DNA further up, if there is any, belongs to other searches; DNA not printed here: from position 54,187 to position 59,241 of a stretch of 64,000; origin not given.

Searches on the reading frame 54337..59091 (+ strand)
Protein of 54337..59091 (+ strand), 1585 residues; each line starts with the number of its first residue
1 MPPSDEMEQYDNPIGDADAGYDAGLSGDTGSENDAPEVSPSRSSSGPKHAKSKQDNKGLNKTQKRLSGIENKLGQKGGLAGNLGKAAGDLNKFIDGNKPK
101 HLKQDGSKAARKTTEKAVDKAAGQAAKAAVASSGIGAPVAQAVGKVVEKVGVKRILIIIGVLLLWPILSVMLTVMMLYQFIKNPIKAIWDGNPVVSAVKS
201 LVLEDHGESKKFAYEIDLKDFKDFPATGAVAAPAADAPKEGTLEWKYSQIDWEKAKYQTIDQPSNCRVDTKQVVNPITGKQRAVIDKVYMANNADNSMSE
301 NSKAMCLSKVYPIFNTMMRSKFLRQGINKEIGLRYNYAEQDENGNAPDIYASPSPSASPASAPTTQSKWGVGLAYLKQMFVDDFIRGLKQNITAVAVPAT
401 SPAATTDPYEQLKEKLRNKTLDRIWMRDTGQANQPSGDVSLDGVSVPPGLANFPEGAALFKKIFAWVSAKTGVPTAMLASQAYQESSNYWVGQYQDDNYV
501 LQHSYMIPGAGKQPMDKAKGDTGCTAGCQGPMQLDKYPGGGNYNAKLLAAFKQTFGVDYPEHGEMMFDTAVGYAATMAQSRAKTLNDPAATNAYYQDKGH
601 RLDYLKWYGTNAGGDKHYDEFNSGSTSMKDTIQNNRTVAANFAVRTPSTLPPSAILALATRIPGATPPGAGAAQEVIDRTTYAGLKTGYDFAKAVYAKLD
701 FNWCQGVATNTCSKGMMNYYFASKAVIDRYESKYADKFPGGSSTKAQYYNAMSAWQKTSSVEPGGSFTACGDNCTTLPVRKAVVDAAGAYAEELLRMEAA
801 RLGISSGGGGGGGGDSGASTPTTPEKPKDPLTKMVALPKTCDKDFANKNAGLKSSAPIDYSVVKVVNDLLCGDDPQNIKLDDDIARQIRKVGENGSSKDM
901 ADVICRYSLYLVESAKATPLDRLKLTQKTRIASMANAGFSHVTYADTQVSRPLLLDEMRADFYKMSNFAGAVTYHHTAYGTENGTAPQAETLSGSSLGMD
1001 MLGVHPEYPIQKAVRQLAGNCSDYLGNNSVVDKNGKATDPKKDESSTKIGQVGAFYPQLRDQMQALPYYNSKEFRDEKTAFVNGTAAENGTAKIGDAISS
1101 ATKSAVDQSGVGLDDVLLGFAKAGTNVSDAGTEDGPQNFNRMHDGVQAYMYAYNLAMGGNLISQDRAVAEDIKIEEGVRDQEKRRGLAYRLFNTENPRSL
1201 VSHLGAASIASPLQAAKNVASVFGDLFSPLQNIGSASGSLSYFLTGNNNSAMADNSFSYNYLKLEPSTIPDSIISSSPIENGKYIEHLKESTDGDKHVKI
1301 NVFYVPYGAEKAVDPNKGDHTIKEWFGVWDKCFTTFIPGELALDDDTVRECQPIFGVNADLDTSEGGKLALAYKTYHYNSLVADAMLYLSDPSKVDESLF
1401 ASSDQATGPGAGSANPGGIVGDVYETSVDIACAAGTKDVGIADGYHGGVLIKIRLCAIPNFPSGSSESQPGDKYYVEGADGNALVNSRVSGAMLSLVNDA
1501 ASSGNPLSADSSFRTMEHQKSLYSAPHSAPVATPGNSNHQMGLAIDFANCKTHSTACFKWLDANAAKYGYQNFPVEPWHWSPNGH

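Call 4: search_protein_families(library=pfam, proteins=[window:54337-59091:+], max_evalue=0.01)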
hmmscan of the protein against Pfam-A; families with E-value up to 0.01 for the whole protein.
window:54337-59091:+ (1585 aa): 1 family
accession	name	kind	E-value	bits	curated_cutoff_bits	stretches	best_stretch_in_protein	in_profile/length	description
PF02557.22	VanY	-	3.1e-13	50.1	25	1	1484-1581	3-128/132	D-alanyl-D-alanine carboxypeptidase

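Call 5: search_protein_families(library=ncbifam, proteins=[window:54337-59091:+], max_evalue=0.01)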
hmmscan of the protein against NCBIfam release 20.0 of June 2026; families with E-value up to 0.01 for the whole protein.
window:54337-59091:+ (1585 aa): 4 families
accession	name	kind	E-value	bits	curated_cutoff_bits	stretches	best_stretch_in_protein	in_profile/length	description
NF000473.1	vanY_BG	exception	1.6e-06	27.7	400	1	1529-1570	190-228/274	VanY-B/VanY-G family D-Ala-D-Ala carboxypeptidase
NF000472.1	vanY_AFMPt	exception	1.4e-05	24.5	425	1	1484-1570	97-186/283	VanY-A/VanY-F/VanY-M family D-Ala-D-Ala carboxypeptidase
NF041194.1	LD_carboxy_LdcB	exception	5.9e-05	23.1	275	1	1482-1570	31-131/180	LD-carboxypeptidase LdcB/DacB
NF000380.1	vanXY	equivalog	0.0075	15.8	250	0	1479-1551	26-105/179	D,D-carboxypeptidase/D,D-dipeptidase VanXY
